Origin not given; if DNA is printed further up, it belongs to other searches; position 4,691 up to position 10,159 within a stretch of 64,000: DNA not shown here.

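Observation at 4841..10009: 1722-aa giant K/E-rich protein with amphipathic Gly-rich segments, flanked by a Wzz-like gene and small coiled-coil ORFs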

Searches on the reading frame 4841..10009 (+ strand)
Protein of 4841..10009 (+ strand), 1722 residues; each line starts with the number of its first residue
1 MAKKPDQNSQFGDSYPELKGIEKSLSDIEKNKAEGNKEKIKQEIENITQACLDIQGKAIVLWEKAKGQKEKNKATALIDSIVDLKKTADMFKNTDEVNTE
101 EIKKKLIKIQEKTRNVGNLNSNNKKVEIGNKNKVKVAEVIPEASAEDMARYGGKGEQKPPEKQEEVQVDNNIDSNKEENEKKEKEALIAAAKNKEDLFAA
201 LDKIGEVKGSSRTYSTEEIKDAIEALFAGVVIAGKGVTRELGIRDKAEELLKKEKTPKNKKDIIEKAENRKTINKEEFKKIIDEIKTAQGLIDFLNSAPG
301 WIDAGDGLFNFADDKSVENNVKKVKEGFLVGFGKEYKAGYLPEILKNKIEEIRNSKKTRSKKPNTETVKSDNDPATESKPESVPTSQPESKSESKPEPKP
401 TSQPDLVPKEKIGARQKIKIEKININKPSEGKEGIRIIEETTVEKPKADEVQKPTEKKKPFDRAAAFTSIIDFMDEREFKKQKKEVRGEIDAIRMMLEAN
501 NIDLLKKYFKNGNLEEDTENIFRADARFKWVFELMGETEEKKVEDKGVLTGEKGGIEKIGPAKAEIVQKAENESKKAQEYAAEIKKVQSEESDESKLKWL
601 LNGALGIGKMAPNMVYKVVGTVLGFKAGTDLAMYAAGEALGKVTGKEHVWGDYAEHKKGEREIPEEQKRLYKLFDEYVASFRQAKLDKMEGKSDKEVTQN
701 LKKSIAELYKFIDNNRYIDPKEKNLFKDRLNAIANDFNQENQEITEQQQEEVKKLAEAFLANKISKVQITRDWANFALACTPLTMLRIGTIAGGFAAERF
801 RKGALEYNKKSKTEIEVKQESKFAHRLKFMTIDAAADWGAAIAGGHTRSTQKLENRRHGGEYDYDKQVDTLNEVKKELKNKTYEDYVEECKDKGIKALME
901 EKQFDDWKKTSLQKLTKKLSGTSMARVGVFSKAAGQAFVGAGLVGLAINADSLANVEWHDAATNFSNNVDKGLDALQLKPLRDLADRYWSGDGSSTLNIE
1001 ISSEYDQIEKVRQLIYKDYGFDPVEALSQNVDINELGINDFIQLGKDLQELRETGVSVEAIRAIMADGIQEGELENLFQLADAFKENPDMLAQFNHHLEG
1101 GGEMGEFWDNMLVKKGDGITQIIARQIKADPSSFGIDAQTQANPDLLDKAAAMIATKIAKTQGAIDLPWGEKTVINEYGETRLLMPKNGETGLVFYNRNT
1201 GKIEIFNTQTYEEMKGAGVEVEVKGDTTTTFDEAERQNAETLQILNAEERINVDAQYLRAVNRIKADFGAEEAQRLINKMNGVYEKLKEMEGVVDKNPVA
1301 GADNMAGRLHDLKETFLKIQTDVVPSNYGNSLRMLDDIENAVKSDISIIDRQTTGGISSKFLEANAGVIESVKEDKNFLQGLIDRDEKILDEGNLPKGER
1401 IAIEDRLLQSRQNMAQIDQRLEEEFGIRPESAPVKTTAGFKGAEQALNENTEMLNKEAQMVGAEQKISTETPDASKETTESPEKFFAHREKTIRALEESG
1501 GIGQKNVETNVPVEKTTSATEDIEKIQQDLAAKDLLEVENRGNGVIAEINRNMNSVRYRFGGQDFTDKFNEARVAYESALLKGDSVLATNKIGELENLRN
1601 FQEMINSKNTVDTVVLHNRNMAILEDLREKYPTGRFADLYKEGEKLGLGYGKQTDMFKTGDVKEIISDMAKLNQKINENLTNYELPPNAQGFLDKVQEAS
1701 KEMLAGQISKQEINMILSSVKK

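Call 5: search_protein_families(library=pfam, proteins=[window:4841-10009:+], max_evalue=0.01)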
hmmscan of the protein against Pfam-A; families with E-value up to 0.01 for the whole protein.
window:4841-10009:+ (1722 aa): 0 families

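Call 8: find_homologous_proteins(query=window:4841-10009:+)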
Query window:4841-10009:+ (1722 aa): 3 proteins with E <= 0.001 among 8000 candidates.
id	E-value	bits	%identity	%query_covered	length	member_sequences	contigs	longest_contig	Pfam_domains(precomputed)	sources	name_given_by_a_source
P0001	0.0e+0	3750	100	100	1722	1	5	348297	-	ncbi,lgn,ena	-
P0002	0.0e+0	2079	88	64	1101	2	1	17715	-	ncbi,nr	ncbi:MAG TPA: procyclic acidic repetitive family protein, partial [Candidatus Magasanikbacteria bact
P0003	8.2e-94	334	42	15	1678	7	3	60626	-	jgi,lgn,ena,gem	-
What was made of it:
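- Tried and rejected: With the whole protein, find_homologous_proteins returned only self, an 88% partial copy and one ortholog (call 8).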

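Call 13: find_encoding_contigs(protein=P0003, flank=10000, max_places=4)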
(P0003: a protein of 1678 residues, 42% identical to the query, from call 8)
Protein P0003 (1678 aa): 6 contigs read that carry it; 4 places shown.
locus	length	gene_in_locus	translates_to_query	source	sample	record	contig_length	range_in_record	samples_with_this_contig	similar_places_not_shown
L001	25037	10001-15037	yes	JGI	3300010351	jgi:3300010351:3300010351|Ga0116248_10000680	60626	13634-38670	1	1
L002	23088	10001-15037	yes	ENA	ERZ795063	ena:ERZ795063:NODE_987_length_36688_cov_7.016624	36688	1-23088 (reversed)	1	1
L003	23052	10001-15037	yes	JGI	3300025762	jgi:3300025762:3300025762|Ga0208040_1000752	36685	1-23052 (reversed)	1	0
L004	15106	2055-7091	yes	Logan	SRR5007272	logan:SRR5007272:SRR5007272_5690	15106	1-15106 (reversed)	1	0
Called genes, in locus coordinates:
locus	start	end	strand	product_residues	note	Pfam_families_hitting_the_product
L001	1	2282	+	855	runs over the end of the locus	PF01326:PPDK_N, PF00391:PEP-utilizers, PF02896:PEP-utilizers_C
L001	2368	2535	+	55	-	-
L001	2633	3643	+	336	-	-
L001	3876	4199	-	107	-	-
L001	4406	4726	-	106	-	PF00453:Ribosomal_L20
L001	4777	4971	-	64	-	PF01632:Ribosomal_L35p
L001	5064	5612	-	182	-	PF05198:IF3_N, PF00707:IF3_C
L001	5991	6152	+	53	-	-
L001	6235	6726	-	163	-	PF01668:SmpB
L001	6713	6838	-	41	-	-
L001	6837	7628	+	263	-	-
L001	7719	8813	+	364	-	-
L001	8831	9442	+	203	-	-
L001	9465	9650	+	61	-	-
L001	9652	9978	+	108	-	-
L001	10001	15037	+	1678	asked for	-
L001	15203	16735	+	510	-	-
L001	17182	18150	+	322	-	-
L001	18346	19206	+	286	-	-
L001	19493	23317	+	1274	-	PF23657:DUF7151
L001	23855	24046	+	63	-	-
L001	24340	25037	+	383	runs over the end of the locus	PF01683:EB (faint)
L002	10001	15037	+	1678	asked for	-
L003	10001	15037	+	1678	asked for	-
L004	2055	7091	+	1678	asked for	-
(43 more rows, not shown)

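Call 14: search_protein_families(library=ncbifam, proteins=[window:4841-10009:+], max_evalue=0.1)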
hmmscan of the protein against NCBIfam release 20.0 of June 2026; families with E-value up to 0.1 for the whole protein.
window:4841-10009:+ (1722 aa): 1 family
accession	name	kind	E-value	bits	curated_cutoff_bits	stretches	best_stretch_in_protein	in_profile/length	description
NF010211.0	PRK13676.1-4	equivalog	0.04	14.2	200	1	1512-1551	63-102/118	YlbF/YmcA family competence regulator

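Call 15: search_protein_families(library=phrogs, proteins=[window:4841-10009:+], max_evalue=0.01)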
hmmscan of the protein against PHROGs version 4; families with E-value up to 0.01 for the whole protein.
window:4841-10009:+ (1722 aa): 0 families

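Call 21: search_solved_structures(query=window:4841-10009:+, max_evalue=1)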
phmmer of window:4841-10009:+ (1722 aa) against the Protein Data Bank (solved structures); distinct sequences matched with E-value up to 1: 0.

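Call 57: find_encoding_contigs(protein=P0002, flank=10000, max_places=2)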
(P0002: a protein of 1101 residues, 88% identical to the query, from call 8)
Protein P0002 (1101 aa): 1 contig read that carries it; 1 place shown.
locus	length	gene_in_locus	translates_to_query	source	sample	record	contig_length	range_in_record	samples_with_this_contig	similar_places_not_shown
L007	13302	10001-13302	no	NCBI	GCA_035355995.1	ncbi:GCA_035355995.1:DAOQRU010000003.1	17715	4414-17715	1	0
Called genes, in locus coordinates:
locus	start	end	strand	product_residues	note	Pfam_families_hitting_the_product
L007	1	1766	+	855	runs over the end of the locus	PF01326:PPDK_N, PF00391:PEP-utilizers, PF02896:PEP-utilizers_C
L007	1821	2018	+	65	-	-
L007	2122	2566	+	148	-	-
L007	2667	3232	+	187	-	-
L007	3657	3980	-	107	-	-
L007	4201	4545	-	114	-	PF00453:Ribosomal_L20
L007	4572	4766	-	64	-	PF01632:Ribosomal_L35p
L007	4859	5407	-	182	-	PF05198:IF3_N, PF00707:IF3_C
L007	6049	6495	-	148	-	PF01668:SmpB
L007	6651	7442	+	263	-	-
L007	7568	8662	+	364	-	-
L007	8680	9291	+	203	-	-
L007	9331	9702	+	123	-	-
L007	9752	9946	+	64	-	-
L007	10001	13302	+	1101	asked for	?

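Call 68: search_protein_families(library=pfam, alignment_id=A6, max_evalue=0.01)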
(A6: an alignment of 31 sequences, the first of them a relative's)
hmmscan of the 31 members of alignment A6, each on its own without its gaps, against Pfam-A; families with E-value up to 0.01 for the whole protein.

A. member 1, P0003 (1678 aa): 0 families

B. families by the number of members that match (of 31 scanned): 3 families
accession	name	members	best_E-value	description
PF18627.6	PgdA_N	1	0.0013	Peptidoglycan GlcNAc deacetylase N-terminal domain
PF08066.17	PMC2NT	1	0.0045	PMC2NT (NUC016) domain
PF12296.13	HsbA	1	0.0054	Hydrophobic surface binding protein A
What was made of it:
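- On Phage tail tape-measure protein: No Pfam hit in 31 relatives (call 68).
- Closest known: Cytadherence accessory proteins of Mycoplasma. Different: There is no sequence or domain relationship; no Pfam family of any kind hits the giant or 31 relatives (calls 5, 68).
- Closest known: T7SSb LXG toxins with upstream small helical Lap partners. Different: No LXG domain appears among the Pfam hits (calls 5, 68).
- Pfam reports no LXG domain among its matches for the giant or 31 relatives (calls 5, 68).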

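Call 72: find_encoding_contigs(protein=P0001, flank=1000, max_places=6)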
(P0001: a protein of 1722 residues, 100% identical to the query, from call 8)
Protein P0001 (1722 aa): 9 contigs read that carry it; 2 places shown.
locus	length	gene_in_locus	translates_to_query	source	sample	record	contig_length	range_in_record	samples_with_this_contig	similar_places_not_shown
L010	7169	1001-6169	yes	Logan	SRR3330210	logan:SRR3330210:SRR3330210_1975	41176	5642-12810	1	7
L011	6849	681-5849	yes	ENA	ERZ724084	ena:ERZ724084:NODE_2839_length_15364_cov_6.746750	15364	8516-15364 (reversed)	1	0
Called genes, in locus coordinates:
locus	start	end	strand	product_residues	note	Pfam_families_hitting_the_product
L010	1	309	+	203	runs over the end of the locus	PF02706:Wzz (weak)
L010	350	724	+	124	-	-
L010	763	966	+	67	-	-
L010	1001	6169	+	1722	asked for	-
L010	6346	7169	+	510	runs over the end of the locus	-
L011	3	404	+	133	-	?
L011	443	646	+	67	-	-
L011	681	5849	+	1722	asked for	-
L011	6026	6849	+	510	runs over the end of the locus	-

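Call 74: search_protein_families(library=pfam, proteins=[L001:9652-9978:+, L001:9465-9650:+], max_evalue=1)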
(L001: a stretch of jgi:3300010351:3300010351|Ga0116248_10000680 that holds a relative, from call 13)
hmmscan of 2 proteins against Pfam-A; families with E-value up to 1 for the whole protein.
L001:9652-9978:+ (108 aa): 1 family
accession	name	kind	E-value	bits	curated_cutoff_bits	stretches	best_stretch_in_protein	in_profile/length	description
PF22317.1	PolB_N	-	0.13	12.7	27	1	43-67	25-49/54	DNA polymerase II small subunit, N-terminal domain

L001:9465-9650:+ (61 aa): 4 families
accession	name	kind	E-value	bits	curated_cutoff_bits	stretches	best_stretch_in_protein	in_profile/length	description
PF25061.1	RRM_fung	-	0.25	12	27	1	23-53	6-36/85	Fungal RNA-binding domain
PF20237.3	DUF6594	-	0.28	11.5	30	1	21-49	24-52/238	Family of unknown function (DUF6594)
PF04316.19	FlgM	-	0.35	11.6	25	1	30-57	10-39/55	Anti-sigma-28 factor, FlgM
PF12451.13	VPS11_C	-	0.63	10.7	25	0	2-25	2-25/45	Vacuolar protein sorting protein 11 C terminal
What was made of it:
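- Tried and rejected: Pfam gave nothing for 31 full-length relatives (call 68) and nothing consistent for proteins A and B (call 74).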

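Call 81: search_protein_families(library=padloc, proteins=[window:4841-10009:+], max_evalue=0.01)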
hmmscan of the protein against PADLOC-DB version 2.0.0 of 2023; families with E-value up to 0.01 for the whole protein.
window:4841-10009:+ (1722 aa): 0 families
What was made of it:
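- No NTPase, enzyme or secretion domain is found in the cluster or in 31 full-length relatives (calls 5, 14, 68, 81).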
